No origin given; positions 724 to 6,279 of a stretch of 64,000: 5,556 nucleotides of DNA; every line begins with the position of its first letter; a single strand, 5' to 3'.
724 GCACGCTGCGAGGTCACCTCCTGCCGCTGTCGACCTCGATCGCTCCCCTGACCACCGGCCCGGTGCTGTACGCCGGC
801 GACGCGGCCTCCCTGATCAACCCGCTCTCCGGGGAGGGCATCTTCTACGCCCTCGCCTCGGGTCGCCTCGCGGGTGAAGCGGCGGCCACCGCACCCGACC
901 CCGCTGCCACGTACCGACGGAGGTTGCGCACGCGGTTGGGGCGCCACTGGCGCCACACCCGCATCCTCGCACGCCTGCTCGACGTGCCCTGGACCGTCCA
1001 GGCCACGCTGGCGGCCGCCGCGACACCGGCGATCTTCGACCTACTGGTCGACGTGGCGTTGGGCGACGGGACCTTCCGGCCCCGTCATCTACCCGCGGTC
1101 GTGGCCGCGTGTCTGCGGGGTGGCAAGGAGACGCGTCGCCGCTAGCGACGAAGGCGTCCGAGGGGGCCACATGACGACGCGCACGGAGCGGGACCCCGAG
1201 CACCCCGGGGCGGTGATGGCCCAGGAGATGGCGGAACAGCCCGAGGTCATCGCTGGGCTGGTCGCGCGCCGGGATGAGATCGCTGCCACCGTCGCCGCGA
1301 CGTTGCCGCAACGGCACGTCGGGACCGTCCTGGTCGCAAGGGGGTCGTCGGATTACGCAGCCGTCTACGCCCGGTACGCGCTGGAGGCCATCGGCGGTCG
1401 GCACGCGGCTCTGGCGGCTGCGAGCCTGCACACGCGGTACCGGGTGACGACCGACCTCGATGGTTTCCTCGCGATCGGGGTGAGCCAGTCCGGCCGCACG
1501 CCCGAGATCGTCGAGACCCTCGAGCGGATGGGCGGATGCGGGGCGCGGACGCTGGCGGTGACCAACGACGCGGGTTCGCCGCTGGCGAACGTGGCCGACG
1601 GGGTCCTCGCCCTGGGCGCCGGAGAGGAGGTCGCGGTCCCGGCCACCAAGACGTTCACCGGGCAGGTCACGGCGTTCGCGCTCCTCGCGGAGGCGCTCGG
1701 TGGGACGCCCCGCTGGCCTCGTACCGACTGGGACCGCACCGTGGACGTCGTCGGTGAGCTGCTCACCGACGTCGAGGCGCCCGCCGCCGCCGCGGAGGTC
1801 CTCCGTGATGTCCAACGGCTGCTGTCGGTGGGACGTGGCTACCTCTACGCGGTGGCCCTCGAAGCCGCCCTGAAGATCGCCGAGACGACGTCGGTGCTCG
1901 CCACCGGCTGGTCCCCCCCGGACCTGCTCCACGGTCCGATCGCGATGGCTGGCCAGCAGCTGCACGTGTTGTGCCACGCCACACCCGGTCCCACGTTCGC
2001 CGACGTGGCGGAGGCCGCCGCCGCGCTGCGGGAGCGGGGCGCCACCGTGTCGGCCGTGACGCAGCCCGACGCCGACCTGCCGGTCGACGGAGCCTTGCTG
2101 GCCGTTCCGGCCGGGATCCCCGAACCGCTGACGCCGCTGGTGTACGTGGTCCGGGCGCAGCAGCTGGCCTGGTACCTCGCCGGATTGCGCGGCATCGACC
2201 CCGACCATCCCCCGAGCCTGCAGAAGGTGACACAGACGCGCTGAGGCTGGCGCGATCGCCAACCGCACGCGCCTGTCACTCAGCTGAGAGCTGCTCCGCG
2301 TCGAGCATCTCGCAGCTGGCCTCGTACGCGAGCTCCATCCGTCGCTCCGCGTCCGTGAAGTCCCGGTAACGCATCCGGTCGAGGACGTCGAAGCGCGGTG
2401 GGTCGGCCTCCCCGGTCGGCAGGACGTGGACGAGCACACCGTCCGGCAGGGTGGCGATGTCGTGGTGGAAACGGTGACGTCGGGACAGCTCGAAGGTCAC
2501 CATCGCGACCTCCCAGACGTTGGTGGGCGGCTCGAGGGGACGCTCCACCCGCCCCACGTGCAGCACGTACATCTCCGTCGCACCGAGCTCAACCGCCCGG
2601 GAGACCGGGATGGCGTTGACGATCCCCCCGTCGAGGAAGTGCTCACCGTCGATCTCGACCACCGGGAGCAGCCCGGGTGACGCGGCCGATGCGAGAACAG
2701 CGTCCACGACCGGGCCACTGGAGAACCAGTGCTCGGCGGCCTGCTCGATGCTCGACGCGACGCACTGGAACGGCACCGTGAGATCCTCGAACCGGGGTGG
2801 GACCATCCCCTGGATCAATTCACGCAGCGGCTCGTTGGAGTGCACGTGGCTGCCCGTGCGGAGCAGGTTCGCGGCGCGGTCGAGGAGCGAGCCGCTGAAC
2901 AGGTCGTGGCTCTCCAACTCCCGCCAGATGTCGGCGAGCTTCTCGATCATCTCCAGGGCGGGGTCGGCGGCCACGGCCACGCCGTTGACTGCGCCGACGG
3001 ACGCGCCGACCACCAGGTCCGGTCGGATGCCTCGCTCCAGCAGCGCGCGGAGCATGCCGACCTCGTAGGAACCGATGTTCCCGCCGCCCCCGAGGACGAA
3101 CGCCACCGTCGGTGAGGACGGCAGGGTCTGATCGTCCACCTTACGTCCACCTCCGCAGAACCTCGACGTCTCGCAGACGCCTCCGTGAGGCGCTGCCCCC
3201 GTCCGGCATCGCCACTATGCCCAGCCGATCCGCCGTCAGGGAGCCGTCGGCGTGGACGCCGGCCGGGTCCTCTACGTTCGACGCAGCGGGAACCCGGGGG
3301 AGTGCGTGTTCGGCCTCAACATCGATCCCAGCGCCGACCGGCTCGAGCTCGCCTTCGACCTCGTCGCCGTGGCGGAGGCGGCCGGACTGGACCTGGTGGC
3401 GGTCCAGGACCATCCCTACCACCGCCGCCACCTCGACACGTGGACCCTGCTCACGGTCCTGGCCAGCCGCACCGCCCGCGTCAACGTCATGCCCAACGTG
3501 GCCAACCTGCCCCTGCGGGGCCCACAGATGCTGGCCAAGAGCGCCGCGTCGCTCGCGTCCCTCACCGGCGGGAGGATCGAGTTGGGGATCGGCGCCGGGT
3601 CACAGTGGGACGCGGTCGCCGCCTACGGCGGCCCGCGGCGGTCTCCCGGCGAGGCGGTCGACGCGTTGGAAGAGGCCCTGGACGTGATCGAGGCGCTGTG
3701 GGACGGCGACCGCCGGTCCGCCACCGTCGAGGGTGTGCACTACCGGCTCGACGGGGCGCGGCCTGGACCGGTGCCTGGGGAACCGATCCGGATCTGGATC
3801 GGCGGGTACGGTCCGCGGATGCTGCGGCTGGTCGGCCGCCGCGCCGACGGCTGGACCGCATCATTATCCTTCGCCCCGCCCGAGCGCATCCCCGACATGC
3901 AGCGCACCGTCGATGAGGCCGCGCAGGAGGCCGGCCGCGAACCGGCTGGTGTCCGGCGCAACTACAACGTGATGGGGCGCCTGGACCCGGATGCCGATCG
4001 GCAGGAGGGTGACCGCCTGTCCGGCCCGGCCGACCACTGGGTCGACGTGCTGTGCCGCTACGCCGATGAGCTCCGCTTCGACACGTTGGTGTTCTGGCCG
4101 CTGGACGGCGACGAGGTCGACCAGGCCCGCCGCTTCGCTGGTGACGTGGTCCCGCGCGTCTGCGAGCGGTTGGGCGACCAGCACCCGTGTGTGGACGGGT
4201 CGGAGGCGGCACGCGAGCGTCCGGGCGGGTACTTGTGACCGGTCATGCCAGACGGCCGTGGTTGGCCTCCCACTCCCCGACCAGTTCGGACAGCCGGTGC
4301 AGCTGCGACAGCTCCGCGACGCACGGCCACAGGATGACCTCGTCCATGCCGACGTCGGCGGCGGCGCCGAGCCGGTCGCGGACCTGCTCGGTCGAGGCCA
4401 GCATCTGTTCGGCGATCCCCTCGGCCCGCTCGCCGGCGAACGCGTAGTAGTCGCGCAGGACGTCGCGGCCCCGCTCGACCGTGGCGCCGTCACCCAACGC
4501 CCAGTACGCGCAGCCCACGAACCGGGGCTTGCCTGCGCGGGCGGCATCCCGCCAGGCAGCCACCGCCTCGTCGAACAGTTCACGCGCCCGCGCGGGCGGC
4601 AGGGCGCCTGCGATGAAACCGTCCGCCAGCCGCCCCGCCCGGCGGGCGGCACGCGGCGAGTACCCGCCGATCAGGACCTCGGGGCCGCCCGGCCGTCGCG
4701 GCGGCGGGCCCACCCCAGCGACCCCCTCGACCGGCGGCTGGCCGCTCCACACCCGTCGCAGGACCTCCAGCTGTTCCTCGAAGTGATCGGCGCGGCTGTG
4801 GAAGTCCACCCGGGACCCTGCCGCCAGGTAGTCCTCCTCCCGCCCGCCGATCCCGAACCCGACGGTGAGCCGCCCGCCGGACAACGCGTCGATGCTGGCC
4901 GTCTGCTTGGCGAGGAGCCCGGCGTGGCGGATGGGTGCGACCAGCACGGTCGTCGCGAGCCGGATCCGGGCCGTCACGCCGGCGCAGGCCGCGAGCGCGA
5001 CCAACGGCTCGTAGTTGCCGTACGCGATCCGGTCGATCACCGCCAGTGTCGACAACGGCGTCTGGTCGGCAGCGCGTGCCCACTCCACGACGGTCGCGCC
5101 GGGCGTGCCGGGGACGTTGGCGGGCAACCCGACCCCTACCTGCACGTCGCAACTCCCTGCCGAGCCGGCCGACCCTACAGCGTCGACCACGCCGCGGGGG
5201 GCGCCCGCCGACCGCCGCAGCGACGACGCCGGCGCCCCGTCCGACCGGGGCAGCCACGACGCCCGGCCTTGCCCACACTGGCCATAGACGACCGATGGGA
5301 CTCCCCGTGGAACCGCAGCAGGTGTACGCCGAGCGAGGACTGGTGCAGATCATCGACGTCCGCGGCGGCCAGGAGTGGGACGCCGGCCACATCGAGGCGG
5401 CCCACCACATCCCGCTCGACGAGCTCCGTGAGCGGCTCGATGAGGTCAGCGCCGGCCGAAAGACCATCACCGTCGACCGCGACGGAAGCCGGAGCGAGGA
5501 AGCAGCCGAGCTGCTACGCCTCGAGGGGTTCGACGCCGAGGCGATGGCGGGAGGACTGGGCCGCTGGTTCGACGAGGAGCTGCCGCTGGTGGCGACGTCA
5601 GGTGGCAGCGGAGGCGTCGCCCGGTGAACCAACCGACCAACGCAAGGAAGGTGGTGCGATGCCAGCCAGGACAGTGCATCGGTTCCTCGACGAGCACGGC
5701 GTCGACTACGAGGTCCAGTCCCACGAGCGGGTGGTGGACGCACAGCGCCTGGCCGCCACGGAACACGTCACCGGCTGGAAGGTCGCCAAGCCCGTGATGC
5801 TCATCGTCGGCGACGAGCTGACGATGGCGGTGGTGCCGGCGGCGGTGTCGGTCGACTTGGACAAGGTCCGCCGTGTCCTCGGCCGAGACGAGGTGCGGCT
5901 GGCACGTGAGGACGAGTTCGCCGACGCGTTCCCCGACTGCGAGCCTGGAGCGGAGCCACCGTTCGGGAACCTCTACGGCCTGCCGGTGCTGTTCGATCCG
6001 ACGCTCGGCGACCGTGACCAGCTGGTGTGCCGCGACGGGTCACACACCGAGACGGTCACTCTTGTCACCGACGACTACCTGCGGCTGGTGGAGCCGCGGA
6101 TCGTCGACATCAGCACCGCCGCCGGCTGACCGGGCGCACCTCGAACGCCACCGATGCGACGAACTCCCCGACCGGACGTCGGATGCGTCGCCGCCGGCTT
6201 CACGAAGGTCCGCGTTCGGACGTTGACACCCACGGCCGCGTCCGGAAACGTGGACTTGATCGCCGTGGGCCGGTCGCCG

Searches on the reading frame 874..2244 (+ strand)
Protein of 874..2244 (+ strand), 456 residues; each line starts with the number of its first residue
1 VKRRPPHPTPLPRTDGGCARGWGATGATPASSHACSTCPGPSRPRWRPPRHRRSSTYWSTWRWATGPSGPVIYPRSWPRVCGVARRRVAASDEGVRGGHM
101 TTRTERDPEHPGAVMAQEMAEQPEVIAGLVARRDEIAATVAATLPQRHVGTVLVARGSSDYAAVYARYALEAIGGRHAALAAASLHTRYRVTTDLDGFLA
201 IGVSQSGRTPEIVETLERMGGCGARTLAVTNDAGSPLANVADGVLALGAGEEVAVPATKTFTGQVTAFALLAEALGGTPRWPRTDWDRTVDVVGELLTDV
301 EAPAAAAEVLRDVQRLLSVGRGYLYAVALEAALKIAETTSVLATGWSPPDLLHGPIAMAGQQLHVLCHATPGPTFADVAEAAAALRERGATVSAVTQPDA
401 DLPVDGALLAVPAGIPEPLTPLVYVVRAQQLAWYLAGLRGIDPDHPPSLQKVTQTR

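Call 35: search_protein_families(library=pfam, proteins=[window:874-2244:+], max_evalue=0.00001)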
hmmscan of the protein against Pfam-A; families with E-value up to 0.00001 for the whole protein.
window:874-2244:+ (456 aa): 1 family
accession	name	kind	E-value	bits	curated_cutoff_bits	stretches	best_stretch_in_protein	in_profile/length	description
PF01380.27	SIS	-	7.4e-26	90.9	25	2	152-273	9-130/131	SIS domain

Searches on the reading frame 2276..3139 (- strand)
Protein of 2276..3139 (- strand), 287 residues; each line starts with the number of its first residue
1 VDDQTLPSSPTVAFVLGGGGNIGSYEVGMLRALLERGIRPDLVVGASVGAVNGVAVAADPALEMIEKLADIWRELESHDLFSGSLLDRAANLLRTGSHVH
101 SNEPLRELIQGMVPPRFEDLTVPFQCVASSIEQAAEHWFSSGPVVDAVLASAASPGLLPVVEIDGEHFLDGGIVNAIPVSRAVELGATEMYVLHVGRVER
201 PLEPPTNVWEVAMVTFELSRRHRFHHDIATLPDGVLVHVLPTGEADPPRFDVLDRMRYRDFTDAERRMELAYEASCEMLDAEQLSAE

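Call 35: search_protein_families(library=pfam, proteins=[window:2276-3139:-], max_evalue=0.00001)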
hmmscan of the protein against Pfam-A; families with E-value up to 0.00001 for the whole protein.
window:2276-3139:- (287 aa): 1 family
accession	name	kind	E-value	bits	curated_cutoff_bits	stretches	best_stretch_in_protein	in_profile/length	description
PF01734.28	Patatin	-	2.7e-32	113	27.7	1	15-182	2-190/191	Patatin-like phospholipase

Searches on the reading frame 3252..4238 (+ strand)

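Call 35: search_protein_families(library=pfam, proteins=[window:3252-4238:+], max_evalue=0.00001)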
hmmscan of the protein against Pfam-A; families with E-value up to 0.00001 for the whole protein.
window:3252-4238:+ (328 aa): 1 family
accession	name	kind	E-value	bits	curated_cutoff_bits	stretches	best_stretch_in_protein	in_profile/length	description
PF00296.26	Bac_luciferase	-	9.2e-46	157.1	27.9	1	29-238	20-224/314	Luciferase-like monooxygenase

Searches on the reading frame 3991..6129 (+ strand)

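Call 9: search_protein_families(library=pfam, proteins=[window:3991-6129:+], max_evalue=0.00001)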
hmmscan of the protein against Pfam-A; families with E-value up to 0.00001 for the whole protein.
window:3991-6129:+ (712 aa): 1 family
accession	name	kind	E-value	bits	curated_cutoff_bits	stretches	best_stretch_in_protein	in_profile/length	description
PF04073.20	tRNA_edit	-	5.2e-23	81.9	25.5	1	578-699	1-123/123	Aminoacyl-tRNA editing domain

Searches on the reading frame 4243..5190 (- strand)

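Call 35: search_protein_families(library=pfam, proteins=[window:4243-5190:-], max_evalue=0.00001)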
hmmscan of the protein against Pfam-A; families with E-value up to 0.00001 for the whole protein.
window:4243-5190:- (315 aa): 1 family
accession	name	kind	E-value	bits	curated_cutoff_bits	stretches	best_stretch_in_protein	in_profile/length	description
PF00296.26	Bac_luciferase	-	1.8e-37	129.8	27.9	1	30-284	21-290/314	Luciferase-like monooxygenase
